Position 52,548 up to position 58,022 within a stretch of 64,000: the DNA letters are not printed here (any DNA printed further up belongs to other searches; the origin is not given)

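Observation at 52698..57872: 1724-aa fusion of a eukaryotic-like Ser/Thr kinase to a sigma-54 enhancer-binding protein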

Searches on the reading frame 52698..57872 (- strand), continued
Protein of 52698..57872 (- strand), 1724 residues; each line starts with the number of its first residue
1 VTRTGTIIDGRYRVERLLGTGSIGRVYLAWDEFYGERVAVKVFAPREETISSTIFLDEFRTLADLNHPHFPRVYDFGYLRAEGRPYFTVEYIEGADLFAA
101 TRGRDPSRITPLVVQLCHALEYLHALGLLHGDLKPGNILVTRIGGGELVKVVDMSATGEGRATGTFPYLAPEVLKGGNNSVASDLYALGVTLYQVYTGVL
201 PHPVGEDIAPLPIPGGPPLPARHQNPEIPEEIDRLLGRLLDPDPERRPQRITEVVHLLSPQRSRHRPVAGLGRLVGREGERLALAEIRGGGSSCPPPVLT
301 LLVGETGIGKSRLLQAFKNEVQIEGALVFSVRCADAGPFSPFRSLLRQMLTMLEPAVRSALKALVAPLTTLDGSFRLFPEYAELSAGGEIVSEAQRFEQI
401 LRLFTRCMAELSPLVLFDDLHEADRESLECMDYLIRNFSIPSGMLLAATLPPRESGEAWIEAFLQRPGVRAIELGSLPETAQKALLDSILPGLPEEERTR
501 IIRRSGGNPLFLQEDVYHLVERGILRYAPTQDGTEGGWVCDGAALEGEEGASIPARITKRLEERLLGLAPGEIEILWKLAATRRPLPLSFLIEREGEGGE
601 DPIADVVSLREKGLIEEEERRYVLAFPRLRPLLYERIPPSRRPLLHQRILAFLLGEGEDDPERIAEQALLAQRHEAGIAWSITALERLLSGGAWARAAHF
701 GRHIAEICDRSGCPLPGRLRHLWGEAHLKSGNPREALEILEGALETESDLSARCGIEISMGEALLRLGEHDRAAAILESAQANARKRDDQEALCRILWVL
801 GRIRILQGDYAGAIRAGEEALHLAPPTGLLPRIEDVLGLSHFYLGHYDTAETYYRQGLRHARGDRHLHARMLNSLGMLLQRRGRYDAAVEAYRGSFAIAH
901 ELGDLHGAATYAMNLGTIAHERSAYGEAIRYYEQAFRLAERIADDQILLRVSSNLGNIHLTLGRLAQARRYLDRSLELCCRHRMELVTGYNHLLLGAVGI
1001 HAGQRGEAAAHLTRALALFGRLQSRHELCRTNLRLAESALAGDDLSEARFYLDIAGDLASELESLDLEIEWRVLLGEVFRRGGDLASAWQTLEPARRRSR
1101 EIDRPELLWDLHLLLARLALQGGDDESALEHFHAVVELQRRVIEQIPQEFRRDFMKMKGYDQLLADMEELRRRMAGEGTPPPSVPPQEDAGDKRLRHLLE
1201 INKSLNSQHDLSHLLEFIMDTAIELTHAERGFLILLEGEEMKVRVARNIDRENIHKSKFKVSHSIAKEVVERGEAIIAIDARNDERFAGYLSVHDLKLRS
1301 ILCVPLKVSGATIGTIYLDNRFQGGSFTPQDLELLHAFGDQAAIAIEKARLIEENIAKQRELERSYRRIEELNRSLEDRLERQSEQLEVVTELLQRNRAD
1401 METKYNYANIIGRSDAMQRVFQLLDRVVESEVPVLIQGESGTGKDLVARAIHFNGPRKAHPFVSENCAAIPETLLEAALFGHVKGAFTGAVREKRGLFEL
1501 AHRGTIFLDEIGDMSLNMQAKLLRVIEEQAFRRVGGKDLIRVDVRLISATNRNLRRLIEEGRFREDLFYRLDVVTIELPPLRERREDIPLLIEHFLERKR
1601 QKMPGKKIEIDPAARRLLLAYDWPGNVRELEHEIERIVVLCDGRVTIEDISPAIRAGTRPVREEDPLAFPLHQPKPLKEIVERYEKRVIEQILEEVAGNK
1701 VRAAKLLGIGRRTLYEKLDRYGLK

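Call 51: find_encoding_contigs(protein=P0019, flank=8000, max_places=1)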
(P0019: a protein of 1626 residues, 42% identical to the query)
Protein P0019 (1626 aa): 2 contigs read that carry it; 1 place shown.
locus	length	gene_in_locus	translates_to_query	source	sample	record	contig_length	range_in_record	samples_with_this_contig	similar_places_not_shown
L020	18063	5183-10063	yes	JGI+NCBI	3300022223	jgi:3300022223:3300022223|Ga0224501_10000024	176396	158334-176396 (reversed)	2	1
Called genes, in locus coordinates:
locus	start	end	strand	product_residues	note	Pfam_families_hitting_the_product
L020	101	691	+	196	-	-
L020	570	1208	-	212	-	-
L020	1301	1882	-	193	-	PF04542:Sigma70_r2, PF08281:Sigma70_r4_2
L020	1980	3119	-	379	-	-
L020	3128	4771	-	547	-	-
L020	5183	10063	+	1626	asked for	PF00069:Pkinase, PF07714:PK_Tyr_Ser-Thr, PF01590:GAF (weak), PF00158:Sigma54_activat, PF07728:AAA_5 (weak), PF14532:Sigma54_activ_2, PF25601:AAA_lid_14, PF02954:HTH_8, +1 more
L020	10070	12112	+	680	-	PF11028:TMEM260_N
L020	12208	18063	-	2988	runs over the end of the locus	PF11617:Cu-binding_MopE (faint), PF03781:FGE-sulfatase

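Call 64: find_encoding_contigs(protein=P0241, flank=10000, max_places=3)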
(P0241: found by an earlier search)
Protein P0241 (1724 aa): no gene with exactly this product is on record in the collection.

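Call 65: find_encoding_contigs(protein=P0249, flank=10000, max_places=3)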
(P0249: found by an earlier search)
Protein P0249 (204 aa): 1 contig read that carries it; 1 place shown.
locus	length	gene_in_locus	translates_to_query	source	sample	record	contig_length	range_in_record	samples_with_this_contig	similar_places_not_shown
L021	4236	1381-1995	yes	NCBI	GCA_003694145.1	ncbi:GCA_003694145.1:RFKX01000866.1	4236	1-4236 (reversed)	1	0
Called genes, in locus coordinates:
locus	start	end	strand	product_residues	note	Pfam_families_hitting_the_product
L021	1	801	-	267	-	PF05922:Inhibitor_I9, PF00082:Peptidase_S8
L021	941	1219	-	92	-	-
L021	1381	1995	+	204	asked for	-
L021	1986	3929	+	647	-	-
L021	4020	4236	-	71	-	?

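Call 68: find_encoding_contigs(protein=P0246, flank=10000, max_places=3)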
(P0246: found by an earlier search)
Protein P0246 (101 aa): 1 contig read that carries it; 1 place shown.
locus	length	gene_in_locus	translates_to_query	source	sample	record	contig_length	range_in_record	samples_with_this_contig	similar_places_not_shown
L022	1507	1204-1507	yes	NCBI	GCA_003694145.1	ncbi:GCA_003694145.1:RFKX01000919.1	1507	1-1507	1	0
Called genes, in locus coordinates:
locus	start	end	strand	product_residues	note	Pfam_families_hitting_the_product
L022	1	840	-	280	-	?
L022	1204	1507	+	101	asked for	PF00069:Pkinase, PF07714:PK_Tyr_Ser-Thr (weak)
